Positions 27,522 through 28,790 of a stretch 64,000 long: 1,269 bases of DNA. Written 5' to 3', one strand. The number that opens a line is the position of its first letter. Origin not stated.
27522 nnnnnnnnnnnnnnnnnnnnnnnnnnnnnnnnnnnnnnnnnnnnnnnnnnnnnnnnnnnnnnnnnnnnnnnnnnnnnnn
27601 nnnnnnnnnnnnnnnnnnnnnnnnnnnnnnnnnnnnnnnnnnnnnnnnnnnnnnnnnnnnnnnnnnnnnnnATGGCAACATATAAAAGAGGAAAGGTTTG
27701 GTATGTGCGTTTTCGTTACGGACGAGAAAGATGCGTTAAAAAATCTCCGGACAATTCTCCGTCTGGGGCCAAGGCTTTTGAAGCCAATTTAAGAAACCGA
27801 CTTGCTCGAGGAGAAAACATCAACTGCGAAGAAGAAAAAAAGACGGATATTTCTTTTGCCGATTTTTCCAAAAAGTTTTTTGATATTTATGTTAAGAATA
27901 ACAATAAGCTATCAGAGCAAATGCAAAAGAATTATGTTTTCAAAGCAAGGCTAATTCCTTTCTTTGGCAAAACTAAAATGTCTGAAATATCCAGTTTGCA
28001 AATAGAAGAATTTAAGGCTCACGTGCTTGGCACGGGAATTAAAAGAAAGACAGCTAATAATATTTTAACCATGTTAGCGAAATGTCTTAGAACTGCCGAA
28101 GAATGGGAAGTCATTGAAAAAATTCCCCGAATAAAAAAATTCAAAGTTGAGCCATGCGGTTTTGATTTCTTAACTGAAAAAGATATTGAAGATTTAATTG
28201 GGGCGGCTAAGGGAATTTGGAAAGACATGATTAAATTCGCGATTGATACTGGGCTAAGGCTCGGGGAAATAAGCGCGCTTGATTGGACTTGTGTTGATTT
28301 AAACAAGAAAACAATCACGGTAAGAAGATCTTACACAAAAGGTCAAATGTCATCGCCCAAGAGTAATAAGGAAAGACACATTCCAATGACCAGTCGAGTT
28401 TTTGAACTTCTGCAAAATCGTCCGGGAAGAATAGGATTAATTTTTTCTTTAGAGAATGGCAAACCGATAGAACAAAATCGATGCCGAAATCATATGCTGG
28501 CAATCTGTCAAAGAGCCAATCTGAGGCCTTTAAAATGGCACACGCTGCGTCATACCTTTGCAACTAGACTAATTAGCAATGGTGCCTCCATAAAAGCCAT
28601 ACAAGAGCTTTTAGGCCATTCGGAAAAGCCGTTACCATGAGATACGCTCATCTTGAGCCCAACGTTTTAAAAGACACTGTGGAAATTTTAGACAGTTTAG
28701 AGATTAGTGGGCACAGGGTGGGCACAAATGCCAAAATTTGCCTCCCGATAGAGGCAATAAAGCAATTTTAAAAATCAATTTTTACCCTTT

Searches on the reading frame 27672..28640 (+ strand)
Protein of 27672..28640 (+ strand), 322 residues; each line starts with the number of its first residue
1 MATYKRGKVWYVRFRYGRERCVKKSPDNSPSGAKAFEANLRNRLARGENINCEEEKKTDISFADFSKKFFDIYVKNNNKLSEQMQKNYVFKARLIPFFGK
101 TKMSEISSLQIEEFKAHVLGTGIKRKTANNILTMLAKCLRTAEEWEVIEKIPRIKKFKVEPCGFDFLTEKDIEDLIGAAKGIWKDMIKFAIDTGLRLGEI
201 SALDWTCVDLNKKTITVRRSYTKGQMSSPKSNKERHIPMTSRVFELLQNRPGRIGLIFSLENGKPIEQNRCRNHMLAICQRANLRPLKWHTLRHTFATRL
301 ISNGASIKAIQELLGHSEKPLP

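Call 10: search_protein_families(library=pfam, proteins=[window:27672-28640:+], max_evalue=0.01)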
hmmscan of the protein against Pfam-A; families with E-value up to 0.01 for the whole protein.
window:27672-28640:+ (322 aa): 3 families
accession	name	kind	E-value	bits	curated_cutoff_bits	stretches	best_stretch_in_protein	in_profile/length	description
PF00589.27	Phage_integrase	-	2.8e-29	102.5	27.1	1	166-318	2-158/172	Phage integrase family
PF14659.12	Phage_int_SAM_3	-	3.9e-07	30.6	22.6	1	62-114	2-53/58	Phage integrase, N-terminal SAM-like domain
PF13102.12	Phage_int_SAM_5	-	0.00032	21.4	22.3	1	68-152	4-92/98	Phage integrase SAM-like domain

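Call 11: search_protein_families(library=phrogs, proteins=[window:27672-28640:+], max_evalue=0.01)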
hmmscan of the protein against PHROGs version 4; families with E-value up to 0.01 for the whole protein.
window:27672-28640:+ (322 aa): 9 families
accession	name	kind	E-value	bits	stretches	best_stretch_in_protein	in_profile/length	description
phrog_1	-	integration and excision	4.1e-58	199.1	1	5-317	119-423/611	integrase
phrog_216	-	integration and excision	3.8e-32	112.6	1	129-318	16-214/301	integrase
phrog_7685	-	integration and excision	1.7e-09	38.6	1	231-318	125-212/240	integrase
phrog_37709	-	unknown function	9.1e-07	29.9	1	130-214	23-108/116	-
phrog_7269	-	integration and excision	4.5e-06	27.5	1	288-318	29-59/89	integrase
phrog_23783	-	integration and excision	7.2e-06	27.1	1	49-152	46-148/162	integrase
phrog_26960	-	unknown function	4.6e-05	24.7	1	4-114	12-122/146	-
phrog_22184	-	unknown function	0.00042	20.9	0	183-219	209-245/254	-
phrog_35951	-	unknown function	0.002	19.5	1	279-316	13-50/97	-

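Call 22: find_homologous_proteins(query=window:27672-28637:+)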
Query window:27672-28637:+ (322 aa): 1137 proteins with E <= 0.001 among 2482 candidates; the best 120 are listed.
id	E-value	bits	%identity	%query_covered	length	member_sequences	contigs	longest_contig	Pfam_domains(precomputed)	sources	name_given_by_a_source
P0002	1.0e-215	733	100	100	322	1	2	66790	PF14659.13,PF00589.28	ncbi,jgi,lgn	ncbi:MAG: tyrosine-type recombinase/integrase [Patescibacteria group bacterium]|jgi:integrase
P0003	2.9e-118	413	58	99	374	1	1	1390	PF14659.13,PF00589.28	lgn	-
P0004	2.3e-117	410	57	99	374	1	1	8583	PF14659.13,PF00589.28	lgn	-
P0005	8.1e-112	391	57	99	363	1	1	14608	PF14659.13,PF00589.28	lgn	-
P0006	2.0e-106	374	53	99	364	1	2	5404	PF14659.13,PF00589.28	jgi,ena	-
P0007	9.5e-104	365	54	96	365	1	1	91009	PF14659.13,PF00589.28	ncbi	-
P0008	2.4e-94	334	51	99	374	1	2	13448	PF14659.13,PF00589.28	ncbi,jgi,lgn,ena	ncbi:MAG: site-specific integrase [Patescibacteria group bacterium]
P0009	2.4e-94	334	50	98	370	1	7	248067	PF14659.13,PF00589.28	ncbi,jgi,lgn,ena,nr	ncbi:MAG TPA: site-specific integrase [Candidatus Cloacimonas acidaminovorans]|nr:site-specific inte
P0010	5.1e-94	333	48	99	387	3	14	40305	PF14659.13,PF00589.28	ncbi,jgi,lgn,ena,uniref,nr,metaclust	ncbi:hypothetical protein A3I35_02985 [Candidatus Falkowbacteria bacterium RIFCSPLOWO2_02_FULL_45_15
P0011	1.6e-93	331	48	99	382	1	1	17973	PF14659.13,PF00589.28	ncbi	-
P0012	4.3e-93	330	49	99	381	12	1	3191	PF14659.13,PF00589.28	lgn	-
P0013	4.9e-91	323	49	99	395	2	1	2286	PF14659.13,PF00589.28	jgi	jgi:integrase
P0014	6.6e-91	323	47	99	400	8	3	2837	PF00589.28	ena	-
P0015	8.1e-91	322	48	99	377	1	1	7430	PF14659.13,PF00589.28,PF02899.24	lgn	-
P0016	9.3e-91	322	60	75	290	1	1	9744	PF00589.28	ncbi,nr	ncbi:MAG TPA: site-specific integrase, partial [Candidatus Nanoarchaeia archaeon]|nr:site-specific i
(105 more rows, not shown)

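Call 23: find_encoding_contigs(protein=P0005, flank=8000, max_places=3)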
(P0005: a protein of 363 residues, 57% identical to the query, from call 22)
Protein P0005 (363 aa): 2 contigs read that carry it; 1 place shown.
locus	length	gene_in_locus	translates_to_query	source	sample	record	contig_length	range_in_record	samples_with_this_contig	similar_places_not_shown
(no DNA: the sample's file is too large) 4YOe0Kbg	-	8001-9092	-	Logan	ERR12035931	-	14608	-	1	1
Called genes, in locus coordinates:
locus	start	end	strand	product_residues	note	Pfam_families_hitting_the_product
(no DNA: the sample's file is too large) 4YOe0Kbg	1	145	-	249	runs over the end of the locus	-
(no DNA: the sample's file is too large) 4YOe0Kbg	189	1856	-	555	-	PF02518:HATPase_c, PF13589:HATPase_c_3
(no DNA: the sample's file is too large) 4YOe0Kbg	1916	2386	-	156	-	PF22522:DUF6998 (weak)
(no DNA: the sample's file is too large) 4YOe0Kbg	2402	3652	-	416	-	PF00145:DNA_methylase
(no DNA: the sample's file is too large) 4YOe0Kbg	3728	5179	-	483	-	PF02976:MutH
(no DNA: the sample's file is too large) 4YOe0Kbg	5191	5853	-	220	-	PF20582:UPF0758_N, PF04002:RadC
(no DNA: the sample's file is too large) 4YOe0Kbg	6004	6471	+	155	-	PF13384:HTH_23 (weak)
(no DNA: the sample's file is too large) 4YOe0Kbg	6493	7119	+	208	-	-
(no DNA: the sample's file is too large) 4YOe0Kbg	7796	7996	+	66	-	PF12728:HTH_17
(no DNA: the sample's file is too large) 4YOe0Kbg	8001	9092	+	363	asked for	PF14659:Phage_int_SAM_3 (weak), PF00589:Phage_integrase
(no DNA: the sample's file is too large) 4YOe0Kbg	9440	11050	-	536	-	-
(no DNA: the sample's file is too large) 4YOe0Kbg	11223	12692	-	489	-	PF01425:Amidase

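Call 24: find_encoding_contigs(protein=P0007, flank=8000, max_places=3)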
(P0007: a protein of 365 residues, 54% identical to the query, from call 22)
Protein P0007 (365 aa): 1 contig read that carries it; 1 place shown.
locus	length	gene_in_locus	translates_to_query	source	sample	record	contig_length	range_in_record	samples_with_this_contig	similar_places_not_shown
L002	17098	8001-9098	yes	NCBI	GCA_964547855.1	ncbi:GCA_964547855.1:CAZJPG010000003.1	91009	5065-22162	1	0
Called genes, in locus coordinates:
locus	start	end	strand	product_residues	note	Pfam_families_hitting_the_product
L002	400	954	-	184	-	-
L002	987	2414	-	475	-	-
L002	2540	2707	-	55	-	-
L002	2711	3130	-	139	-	-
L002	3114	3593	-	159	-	PF13274:SocA_Panacea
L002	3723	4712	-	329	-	-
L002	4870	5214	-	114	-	-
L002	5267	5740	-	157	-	-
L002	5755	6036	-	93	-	-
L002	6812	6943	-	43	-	-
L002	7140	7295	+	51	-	-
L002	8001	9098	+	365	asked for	PF14659:Phage_int_SAM_3 (weak), PF00589:Phage_integrase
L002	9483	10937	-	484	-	PF01425:Amidase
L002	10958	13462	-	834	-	PF13489:Methyltransf_23 (weak), PF08241:Methyltransf_11, PF08242:Methyltransf_12 (faint), PF13649:Methyltransf_25, PF13847:Methyltransf_31 (weak), PF01928:CYTH, PF00702:Hydrolase, PF13419:HAD_2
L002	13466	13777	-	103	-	PF02686:GatC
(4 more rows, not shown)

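Call 25: find_encoding_contigs(protein=P0004, flank=8000, max_places=3)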
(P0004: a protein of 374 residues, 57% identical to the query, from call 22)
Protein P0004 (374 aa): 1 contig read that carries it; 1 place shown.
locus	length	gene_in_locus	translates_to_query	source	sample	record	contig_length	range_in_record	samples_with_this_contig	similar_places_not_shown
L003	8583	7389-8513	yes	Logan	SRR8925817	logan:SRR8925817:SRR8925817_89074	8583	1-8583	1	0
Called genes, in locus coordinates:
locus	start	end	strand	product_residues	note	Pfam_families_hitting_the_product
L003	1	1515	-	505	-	?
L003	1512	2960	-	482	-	PF02463:SMC_N, PF13304:AAA_21, PF13175:AAA_15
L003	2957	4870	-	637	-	PF01555:N6_N4_Mtase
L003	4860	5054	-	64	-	PF12728:HTH_17, PF13411:MerR_1, PF00376:MerR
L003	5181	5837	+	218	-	-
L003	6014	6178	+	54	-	-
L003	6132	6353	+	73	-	-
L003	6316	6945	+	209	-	-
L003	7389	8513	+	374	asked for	PF14659:Phage_int_SAM_3, PF00589:Phage_integrase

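Call 36: find_related_loci(query=A1, collection=genome_contigs, flank=6000)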
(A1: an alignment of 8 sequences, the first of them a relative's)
Query A1 (322 aa) in genome_contigs; peptide patterns used: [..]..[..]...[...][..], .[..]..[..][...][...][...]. (x = any residue, [..] = any of these).
292 stretches matched a pattern; 58 encode a relative of the query (tblastn E <= 1e-3); 58 distinct loci.
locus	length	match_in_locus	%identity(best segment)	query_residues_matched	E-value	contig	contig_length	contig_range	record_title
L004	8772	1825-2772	56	9-318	1e-114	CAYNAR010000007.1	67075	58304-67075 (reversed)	MAG TPA_asm: uncultured Gammaproteobacteria bacterium isolate SRP263991_co2_512 genome assembly, contig: NODE_239_length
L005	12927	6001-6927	54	10-318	4e-110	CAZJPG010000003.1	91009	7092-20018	MAG TPA_asm: uncultured Gammaproteobacteria bacterium isolate SRP263991_co7_920 genome assembly, contig: NODE_147_length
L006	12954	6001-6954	50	1-318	5e-102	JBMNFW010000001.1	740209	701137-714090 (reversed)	MAG: Patescibacteria group bacterium isolate SBF912LR0FQ0003 contig_46319, whole genome shotgun sequence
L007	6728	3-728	60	77-318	8e-94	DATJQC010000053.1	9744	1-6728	MAG TPA_asm: Candidatus Nanoarchaeia archaeon isolate SMAG_U14930 k141_2403103, whole genome shotgun sequence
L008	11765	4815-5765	44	5-318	1e-86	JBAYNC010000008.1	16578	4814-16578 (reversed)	MAG: Patescibacteria group bacterium isolate SO_2016_LW1_55 scaffold03506_LW64-88_2016, whole genome shotgun sequence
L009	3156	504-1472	45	1-318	3e-86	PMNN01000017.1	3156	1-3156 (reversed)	MAG: Methanobacterium sp. isolate fen_9 73.20100900_E3D.91_contig_107748, whole genome shotgun sequence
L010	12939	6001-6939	45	1-318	4e-84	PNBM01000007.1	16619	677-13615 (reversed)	MAG: Ignavibacteriae bacterium isolate fen_1257 73.20100900_E2D.50_contig_37288, whole genome shotgun sequence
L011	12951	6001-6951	42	1-317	8e-84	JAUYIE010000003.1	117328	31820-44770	MAG: bacterium isolate C24_maxbin.235 C24_k141_4077, whole genome shotgun sequence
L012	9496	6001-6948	43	1-318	2e-82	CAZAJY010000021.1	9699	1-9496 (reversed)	MAG TPA_asm: uncultured Candidatus Saccharibacteria bacterium isolate SRP178699_co1_453 genome assembly, contig: NODE_97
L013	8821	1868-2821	41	1-317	7e-75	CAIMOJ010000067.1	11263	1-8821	Candidatus Uhrbacteria bacterium isolate LJ_bin-4636 genome assembly, contig: bin-4636:67/76, whole genome shotgun seque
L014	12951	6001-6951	42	1-318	2e-74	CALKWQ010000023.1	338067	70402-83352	MAG TPA_asm: uncultured bacterium isolate SRR6007447_bin.26_CONCOCT_v1.1_MAG genome assembly, contig: ERZ724101.3, whole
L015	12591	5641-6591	41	1-318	7e-74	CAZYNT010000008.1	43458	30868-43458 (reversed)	MAG TPA_asm: uncultured Gammaproteobacteria bacterium isolate SRP263991_co4_298 genome assembly, contig: NODE_858_length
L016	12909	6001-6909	36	18-316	3e-44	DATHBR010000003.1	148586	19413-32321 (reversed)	MAG TPA_asm: Myxococcaceae bacterium isolate SMAG_U10721 k141_694074, whole genome shotgun sequence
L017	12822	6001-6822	36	47-318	6e-42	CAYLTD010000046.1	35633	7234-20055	MAG TPA_asm: uncultured Bifidobacterium sp. isolate binchicken_co276_76 genome assembly, contig: NODE_1129_length_35633_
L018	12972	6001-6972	33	4-318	1e-40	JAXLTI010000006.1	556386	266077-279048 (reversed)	MAG: bacterium isolate STL-ARS1 C1.278.fa-6, whole genome shotgun sequence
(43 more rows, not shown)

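Call 63: find_encoding_contigs(protein=P0006, flank=8000, max_places=2)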
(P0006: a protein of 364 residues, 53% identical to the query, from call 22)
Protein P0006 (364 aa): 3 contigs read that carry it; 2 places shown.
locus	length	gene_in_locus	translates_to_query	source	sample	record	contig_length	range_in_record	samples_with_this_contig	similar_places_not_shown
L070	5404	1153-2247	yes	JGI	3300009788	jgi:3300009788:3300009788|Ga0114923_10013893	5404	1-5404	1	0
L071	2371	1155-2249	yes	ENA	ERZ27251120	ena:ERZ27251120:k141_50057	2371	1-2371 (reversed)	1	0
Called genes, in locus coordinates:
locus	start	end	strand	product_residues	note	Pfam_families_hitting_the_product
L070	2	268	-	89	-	?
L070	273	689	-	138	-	-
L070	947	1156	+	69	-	PF12728:HTH_17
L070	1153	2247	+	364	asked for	PF14659:Phage_int_SAM_3, PF00589:Phage_integrase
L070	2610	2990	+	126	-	-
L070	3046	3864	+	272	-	PF00497:SBP_bac_3, PF10613:Lig_chan-Glu_bd (weak)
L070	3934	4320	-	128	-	-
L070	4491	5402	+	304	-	?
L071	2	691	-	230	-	?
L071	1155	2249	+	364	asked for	PF14659:Phage_int_SAM_3, PF00589:Phage_integrase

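Call 64: find_encoding_contigs(protein=P0008, flank=8000, max_places=2)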
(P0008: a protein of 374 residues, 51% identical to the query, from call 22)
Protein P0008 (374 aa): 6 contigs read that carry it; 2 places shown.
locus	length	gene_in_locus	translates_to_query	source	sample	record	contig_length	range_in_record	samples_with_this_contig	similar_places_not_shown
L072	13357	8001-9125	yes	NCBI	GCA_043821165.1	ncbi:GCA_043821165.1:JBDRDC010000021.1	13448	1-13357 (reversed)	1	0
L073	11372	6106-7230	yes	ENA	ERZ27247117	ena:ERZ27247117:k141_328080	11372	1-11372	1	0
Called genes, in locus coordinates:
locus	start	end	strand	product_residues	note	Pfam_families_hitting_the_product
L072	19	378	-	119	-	-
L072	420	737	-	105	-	PF20619:DUF6804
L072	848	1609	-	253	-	-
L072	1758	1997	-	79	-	-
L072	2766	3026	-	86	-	-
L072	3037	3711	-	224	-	-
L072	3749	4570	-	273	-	-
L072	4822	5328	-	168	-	-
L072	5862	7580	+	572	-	PF09250:Prim-Pol, PF08708:PriCT_1, PF13481:AAA_25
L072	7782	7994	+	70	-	PF12728:HTH_17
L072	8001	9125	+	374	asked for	PF14659:Phage_int_SAM_3, PF00589:Phage_integrase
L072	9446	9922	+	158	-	-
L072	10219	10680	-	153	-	-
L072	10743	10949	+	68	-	PF13560:HTH_31, PF12844:HTH_19, PF13443:HTH_26, PF01381:HTH_3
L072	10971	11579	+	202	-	PF09335:VTT_dom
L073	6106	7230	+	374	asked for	PF14659:Phage_int_SAM_3, PF00589:Phage_integrase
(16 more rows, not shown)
